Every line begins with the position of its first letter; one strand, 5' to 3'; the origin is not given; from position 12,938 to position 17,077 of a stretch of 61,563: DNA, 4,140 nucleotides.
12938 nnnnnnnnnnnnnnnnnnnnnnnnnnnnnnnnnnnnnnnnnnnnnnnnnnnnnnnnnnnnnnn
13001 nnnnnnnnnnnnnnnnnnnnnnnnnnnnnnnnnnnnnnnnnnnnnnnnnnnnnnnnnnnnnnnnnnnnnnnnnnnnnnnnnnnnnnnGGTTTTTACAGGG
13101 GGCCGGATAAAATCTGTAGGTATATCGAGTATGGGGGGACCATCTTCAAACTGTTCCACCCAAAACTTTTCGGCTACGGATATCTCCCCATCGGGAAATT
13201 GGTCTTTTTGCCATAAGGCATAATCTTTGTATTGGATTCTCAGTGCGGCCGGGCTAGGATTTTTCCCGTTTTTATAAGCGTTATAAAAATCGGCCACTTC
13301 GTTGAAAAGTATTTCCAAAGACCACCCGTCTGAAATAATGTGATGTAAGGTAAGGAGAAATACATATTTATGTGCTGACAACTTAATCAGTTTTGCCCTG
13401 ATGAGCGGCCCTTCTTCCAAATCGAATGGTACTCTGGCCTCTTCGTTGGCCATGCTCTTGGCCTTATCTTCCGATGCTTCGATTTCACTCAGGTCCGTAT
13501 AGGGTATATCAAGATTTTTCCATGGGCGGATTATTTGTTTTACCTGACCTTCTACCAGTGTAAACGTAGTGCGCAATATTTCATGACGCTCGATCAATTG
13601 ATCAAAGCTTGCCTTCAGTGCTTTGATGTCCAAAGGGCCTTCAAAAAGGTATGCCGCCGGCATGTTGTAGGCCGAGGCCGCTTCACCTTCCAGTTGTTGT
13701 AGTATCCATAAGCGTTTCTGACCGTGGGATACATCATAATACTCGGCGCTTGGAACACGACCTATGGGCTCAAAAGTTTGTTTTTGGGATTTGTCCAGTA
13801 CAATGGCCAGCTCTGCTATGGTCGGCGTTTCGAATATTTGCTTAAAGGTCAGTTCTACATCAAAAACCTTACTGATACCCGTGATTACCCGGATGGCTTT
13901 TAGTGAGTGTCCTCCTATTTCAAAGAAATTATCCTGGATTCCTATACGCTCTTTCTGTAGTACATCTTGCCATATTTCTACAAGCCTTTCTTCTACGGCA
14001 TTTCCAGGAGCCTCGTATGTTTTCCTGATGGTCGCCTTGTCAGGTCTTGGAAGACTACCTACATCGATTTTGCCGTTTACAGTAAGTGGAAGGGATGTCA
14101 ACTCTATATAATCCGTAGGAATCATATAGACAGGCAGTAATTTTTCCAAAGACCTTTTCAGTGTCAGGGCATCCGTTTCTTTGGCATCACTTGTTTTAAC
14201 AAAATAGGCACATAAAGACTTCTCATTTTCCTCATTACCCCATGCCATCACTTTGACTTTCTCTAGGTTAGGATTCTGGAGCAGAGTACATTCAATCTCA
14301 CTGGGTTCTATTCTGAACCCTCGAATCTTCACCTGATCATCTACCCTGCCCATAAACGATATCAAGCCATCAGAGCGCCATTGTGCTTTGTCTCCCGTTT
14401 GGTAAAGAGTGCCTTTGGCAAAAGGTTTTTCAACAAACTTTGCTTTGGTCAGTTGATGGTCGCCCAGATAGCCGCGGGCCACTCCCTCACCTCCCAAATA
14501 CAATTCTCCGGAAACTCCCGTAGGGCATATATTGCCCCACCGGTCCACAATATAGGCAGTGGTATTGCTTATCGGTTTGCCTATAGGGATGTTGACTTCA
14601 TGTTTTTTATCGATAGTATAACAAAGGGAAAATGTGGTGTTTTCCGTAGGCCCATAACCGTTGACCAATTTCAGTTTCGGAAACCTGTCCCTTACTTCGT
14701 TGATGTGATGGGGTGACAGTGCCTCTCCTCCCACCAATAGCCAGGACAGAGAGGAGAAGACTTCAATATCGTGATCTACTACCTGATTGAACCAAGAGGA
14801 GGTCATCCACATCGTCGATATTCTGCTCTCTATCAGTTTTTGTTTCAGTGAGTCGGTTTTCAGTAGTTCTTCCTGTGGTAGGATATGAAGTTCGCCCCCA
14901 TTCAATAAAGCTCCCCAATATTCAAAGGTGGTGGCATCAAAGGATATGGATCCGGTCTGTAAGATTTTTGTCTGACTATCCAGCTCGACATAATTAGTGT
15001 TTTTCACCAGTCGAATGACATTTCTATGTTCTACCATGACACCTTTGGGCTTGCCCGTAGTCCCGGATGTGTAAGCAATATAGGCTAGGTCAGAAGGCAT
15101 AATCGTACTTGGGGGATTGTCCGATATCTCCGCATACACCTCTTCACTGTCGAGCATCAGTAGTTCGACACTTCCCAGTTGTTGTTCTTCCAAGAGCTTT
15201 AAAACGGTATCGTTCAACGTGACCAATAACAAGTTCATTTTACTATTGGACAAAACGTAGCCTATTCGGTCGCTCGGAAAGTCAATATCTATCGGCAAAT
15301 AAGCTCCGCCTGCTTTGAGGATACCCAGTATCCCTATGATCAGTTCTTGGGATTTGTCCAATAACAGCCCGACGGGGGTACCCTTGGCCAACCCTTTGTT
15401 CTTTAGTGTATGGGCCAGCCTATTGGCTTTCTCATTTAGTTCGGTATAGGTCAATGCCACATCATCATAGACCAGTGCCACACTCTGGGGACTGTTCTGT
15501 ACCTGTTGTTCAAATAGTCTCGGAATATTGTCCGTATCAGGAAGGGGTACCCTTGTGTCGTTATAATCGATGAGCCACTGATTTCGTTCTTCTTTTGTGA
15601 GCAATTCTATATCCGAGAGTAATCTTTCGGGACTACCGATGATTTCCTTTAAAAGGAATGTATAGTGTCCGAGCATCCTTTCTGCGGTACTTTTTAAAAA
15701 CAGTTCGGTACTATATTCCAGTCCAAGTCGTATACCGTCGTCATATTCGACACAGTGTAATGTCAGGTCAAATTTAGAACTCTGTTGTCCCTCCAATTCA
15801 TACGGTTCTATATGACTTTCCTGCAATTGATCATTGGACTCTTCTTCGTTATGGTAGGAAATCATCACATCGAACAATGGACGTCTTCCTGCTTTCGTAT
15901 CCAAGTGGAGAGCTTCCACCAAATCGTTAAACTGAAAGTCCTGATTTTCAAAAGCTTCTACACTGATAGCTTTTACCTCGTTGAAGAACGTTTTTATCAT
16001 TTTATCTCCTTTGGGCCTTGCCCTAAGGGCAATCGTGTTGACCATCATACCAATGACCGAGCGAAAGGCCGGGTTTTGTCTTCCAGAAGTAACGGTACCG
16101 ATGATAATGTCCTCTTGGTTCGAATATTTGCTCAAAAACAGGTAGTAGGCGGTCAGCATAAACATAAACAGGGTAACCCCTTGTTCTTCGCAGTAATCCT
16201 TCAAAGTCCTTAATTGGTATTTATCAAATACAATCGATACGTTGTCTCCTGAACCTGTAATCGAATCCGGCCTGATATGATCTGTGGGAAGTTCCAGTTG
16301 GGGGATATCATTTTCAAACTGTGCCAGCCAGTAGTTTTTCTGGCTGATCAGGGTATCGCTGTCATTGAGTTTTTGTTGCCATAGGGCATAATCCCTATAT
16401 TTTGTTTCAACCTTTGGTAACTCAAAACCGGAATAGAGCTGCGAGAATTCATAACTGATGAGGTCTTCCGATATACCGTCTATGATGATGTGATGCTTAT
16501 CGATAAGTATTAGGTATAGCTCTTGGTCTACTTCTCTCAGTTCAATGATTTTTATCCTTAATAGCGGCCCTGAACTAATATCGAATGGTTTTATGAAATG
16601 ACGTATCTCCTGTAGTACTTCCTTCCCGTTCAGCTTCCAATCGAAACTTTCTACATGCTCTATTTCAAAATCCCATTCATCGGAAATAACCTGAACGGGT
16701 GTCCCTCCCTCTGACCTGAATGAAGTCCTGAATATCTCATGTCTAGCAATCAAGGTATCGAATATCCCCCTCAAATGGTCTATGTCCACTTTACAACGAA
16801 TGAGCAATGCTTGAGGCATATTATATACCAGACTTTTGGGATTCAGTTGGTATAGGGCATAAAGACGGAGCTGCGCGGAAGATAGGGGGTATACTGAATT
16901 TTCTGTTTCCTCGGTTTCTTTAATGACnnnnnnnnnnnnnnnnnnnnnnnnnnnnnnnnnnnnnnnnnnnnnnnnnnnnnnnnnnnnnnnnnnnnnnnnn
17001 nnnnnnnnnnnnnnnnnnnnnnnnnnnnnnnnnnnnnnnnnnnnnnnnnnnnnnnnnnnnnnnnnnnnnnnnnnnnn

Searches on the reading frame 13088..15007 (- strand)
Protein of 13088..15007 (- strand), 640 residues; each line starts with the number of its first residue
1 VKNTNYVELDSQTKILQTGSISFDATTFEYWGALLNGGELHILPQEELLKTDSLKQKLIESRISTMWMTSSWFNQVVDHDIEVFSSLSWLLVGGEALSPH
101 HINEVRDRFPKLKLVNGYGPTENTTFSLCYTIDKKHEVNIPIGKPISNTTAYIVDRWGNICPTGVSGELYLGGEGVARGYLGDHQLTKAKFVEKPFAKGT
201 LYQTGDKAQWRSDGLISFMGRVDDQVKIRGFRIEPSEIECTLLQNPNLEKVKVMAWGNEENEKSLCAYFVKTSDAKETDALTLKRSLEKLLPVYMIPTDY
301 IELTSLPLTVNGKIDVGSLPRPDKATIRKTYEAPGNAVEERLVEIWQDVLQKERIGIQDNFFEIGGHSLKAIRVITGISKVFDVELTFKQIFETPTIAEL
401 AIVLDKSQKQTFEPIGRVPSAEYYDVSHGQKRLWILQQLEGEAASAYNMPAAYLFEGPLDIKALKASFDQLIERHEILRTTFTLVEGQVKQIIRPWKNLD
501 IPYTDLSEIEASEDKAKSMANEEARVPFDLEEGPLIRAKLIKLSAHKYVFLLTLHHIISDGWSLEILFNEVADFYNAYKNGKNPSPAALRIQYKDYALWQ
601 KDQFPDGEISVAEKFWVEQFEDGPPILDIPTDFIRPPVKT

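Call 9: search_protein_families(library=pfam, proteins=[window:13088-15007:-], max_evalue=0.00001)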
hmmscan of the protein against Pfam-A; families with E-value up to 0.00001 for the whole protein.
window:13088-15007:- (640 aa): 3 families
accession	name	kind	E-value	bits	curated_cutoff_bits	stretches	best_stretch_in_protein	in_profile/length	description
PF00668.25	Condensation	-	4.8e-55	187.5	30.6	1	422-639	3-221/456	Condensation domain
PF00501.34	AMP-binding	-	4e-35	121.8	29.9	1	7-181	200-384/384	AMP-binding enzyme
PF00550.31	PP-binding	-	2.7e-14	53.6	20.8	1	340-401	1-64/67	Phosphopantetheine attachment site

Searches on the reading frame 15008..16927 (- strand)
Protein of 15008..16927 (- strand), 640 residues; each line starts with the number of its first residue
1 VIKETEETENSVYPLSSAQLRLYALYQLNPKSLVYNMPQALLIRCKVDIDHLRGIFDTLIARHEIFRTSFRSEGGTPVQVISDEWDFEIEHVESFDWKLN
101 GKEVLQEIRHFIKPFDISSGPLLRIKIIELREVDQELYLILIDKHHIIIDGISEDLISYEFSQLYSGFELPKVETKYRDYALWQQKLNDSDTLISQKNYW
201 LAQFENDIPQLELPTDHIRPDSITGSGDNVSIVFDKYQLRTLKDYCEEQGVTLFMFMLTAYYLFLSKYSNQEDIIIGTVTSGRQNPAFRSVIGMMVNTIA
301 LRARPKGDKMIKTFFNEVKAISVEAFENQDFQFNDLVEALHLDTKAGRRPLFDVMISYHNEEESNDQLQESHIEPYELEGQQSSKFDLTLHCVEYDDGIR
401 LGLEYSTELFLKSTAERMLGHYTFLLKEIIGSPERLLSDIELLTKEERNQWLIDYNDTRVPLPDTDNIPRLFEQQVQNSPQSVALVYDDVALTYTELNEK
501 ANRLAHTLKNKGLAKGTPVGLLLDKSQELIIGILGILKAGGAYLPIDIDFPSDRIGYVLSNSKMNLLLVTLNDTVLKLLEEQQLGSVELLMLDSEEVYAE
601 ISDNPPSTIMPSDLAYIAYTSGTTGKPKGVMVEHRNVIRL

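Call 9: search_protein_families(library=pfam, proteins=[window:15008-16927:-], max_evalue=0.00001)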
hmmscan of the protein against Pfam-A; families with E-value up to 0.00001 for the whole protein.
window:15008-16927:- (640 aa): 2 families
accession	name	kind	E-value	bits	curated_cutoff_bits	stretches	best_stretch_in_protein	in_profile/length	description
PF00668.25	Condensation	-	4.6e-107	359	30.6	1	11-450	3-454/456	Condensation domain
PF00501.34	AMP-binding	-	6.9e-46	157.2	29.9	1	472-639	1-189/384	AMP-binding enzyme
